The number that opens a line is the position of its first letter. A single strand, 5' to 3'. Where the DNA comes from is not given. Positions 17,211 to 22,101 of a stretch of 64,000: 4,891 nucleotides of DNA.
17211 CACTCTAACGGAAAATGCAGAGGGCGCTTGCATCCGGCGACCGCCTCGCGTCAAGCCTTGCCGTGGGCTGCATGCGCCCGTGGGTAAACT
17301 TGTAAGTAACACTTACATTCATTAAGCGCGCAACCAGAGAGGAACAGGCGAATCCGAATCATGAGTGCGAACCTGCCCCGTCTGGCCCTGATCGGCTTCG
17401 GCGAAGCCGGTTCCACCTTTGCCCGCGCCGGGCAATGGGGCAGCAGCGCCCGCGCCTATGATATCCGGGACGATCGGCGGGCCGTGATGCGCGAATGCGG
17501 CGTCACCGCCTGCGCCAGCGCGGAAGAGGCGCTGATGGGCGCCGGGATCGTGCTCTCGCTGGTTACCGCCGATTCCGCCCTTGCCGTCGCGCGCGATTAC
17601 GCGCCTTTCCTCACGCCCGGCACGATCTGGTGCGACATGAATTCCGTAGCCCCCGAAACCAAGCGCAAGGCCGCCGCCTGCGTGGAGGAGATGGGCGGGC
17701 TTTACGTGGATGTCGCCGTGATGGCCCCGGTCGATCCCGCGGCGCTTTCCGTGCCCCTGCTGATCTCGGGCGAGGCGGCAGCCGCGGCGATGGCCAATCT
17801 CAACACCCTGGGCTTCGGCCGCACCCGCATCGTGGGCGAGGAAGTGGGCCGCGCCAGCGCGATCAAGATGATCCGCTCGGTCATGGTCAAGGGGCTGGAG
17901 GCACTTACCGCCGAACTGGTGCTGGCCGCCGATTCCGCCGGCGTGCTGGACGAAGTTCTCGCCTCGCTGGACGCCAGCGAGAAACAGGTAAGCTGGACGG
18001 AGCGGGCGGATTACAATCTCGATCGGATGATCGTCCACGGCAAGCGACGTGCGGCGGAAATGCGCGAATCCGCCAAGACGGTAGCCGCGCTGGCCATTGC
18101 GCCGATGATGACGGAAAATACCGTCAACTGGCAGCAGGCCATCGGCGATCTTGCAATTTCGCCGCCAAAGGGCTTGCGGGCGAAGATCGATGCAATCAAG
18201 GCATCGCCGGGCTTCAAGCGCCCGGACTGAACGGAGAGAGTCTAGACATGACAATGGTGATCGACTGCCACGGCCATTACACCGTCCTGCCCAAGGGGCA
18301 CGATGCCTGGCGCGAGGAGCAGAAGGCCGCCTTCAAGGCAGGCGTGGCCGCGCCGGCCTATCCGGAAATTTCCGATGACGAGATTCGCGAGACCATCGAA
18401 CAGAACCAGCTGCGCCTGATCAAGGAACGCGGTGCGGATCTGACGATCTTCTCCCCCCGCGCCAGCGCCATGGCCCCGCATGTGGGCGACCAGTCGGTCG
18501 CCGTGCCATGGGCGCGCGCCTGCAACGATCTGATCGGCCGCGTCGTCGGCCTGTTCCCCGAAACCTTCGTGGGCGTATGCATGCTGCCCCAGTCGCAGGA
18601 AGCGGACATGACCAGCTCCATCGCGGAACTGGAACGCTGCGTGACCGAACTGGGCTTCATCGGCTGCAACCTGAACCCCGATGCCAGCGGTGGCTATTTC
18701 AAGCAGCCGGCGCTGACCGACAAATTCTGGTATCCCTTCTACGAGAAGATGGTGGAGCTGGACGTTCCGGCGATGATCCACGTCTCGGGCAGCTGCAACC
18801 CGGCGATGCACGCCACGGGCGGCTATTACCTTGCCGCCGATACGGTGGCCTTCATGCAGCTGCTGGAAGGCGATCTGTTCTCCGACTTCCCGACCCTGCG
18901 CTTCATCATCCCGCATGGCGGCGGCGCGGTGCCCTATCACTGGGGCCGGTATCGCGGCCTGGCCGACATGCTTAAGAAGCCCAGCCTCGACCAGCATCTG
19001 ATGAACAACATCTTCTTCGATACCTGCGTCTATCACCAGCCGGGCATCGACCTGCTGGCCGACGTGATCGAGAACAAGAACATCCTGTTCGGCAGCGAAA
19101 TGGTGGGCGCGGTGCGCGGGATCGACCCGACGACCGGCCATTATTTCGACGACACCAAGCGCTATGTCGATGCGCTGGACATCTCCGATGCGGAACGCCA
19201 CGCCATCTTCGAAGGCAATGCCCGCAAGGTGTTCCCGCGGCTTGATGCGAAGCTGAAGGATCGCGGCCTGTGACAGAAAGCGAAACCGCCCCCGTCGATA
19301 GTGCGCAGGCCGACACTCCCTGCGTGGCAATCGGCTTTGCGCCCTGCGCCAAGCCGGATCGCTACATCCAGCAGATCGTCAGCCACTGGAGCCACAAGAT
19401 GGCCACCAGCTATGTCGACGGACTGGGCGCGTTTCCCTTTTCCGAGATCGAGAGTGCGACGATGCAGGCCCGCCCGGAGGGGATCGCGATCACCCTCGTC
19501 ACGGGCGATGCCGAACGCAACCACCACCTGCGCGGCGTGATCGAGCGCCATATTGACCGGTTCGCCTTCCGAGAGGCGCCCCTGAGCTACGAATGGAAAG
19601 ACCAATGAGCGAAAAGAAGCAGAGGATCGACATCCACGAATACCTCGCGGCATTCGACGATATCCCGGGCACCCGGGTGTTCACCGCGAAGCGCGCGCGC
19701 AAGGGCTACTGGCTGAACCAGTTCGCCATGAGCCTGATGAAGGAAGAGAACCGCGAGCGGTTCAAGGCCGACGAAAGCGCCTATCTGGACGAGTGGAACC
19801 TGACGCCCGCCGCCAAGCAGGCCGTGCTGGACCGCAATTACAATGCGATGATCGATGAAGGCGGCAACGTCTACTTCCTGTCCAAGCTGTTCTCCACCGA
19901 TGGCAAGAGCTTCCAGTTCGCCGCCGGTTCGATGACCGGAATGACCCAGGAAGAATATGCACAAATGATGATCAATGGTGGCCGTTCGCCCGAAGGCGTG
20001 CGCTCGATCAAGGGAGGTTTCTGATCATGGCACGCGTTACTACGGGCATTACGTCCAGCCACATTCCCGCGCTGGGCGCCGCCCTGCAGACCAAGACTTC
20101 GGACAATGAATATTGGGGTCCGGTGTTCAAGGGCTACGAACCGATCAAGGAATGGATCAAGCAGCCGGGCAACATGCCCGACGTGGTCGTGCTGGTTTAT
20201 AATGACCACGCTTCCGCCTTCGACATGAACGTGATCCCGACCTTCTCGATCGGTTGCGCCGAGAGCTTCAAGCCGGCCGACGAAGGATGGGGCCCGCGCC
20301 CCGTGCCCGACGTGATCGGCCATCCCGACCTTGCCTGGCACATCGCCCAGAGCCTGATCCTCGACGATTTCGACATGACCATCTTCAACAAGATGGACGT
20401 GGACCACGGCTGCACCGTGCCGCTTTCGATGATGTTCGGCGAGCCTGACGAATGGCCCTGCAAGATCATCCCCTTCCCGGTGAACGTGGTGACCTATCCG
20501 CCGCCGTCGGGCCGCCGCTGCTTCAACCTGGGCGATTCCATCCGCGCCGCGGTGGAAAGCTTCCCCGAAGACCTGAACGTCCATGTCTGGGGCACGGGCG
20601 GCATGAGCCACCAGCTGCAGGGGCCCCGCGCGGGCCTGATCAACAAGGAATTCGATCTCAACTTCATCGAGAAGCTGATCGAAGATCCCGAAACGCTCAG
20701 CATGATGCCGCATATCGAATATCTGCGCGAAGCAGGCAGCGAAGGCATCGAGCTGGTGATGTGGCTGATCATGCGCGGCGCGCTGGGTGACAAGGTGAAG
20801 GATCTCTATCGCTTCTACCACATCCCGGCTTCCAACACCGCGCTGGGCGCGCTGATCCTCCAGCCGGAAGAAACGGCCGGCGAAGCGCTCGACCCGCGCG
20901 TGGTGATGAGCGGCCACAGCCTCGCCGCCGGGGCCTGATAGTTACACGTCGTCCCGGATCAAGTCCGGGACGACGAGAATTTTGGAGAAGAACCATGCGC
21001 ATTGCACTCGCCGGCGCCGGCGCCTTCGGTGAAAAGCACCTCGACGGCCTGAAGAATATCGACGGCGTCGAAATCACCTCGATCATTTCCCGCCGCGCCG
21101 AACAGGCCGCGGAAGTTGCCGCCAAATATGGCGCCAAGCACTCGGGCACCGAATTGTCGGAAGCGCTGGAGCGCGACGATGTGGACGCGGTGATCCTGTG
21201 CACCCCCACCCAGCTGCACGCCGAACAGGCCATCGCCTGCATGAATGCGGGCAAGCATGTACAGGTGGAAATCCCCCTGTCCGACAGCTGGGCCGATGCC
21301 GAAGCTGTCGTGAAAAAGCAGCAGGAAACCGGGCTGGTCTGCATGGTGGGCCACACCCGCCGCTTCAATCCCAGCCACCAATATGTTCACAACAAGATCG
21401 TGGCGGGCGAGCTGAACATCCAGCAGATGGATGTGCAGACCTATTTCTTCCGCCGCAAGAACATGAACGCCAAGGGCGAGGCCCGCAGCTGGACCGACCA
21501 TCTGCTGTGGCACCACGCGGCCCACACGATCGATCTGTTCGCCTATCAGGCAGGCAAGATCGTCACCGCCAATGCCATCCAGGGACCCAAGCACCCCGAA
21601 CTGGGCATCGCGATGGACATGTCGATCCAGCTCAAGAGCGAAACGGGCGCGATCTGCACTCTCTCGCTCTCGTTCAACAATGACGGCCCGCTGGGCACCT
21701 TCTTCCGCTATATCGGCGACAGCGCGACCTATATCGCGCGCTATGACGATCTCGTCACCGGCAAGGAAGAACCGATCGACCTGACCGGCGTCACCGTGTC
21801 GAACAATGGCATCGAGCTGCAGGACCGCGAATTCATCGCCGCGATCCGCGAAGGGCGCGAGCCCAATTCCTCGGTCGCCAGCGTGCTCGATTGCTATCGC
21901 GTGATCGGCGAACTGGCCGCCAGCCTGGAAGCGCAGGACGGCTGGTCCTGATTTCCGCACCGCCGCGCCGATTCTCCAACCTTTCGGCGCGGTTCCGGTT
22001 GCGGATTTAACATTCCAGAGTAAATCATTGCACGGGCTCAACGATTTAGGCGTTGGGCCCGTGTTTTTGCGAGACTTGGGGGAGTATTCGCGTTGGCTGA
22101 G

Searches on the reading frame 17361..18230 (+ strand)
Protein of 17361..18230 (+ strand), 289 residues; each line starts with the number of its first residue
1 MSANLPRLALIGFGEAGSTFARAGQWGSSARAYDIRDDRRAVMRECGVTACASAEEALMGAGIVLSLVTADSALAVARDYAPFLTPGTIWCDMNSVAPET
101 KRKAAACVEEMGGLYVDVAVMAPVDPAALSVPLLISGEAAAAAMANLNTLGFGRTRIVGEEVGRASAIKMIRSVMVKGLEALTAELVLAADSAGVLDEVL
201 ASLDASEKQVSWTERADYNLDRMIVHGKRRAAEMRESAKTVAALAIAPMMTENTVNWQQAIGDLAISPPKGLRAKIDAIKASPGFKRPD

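Call 45: search_protein_families(library=pfam, proteins=[window:17361-18230:+], max_evalue=0.00001)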
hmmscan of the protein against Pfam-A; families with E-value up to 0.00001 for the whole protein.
window:17361-18230:+ (289 aa): 2 families
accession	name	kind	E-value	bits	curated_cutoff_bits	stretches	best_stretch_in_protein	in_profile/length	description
PF09130.16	DUF1932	-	3.6e-19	68.9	25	1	190-260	1-69/70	Domain of unknown function (DUF1932)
PF03446.21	NAD_binding_2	-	4.4e-10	40.2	21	1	8-141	2-141/161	NAD binding domain of 6-phosphogluconate dehydrogenase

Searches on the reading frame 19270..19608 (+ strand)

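Call 13: search_protein_families(library=pfam, proteins=[window:19270-19608:+], max_evalue=0.00001)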
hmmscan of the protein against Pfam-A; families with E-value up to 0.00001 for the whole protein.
window:19270-19608:+ (112 aa): 1 family
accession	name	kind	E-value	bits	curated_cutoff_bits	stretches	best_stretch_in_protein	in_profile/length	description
PF09981.14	DUF2218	-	8.2e-20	71.5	29.1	1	25-110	5-88/88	Uncharacterized protein conserved in bacteria (DUF2218)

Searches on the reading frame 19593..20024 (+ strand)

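Call 13: search_protein_families(library=pfam, proteins=[window:19593-20024:+], max_evalue=0.00001)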
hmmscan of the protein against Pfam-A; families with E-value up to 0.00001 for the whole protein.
window:19593-20024:+ (143 aa): 1 family
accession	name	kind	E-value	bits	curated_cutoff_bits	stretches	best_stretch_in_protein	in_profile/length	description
PF07746.16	LigA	-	1e-34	118.9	25.3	1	41-126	1-86/87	Aromatic-ring-opening dioxygenase LigAB, LigA subunit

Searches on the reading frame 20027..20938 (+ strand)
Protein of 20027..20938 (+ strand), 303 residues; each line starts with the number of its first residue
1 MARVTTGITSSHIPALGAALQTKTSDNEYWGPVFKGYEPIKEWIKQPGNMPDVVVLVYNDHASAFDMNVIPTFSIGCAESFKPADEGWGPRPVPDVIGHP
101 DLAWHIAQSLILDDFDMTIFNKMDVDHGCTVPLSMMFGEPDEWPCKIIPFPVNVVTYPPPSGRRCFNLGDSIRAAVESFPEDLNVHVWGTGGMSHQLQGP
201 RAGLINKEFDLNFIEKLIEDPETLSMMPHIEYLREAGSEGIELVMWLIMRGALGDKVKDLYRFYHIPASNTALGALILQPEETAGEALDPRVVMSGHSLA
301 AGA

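Call 13: search_protein_families(library=pfam, proteins=[window:20027-20938:+], max_evalue=0.00001)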
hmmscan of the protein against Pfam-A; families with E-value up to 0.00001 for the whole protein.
window:20027-20938:+ (303 aa): 1 family
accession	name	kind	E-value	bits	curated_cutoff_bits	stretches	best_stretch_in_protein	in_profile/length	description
PF02900.23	LigB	-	3.7e-84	282.4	26.3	1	8-273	3-268/269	Catalytic LigB subunit of aromatic ring-opening dioxygenase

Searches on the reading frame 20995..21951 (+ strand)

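Call 13: search_protein_families(library=pfam, proteins=[window:20995-21951:+], max_evalue=0.00001)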
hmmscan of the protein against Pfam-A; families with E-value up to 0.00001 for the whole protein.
window:20995-21951:+ (318 aa): 3 families
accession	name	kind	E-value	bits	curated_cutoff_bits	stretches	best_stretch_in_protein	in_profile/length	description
PF19858.4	OxRdtase_C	-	1.4e-91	304.7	26.3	1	150-311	1-163/163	Bacterial oxidoreductases, C-terminal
PF01408.29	GFO_IDH_MocA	-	2.2e-26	93.3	24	1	1-120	1-120/120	Oxidoreductase family, NAD-binding Rossmann fold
PF22725.1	GFO_IDH_MocA_C3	-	8.6e-06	26.2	27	0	142-245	16-122/124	GFO/IDH/MocA C-terminal domain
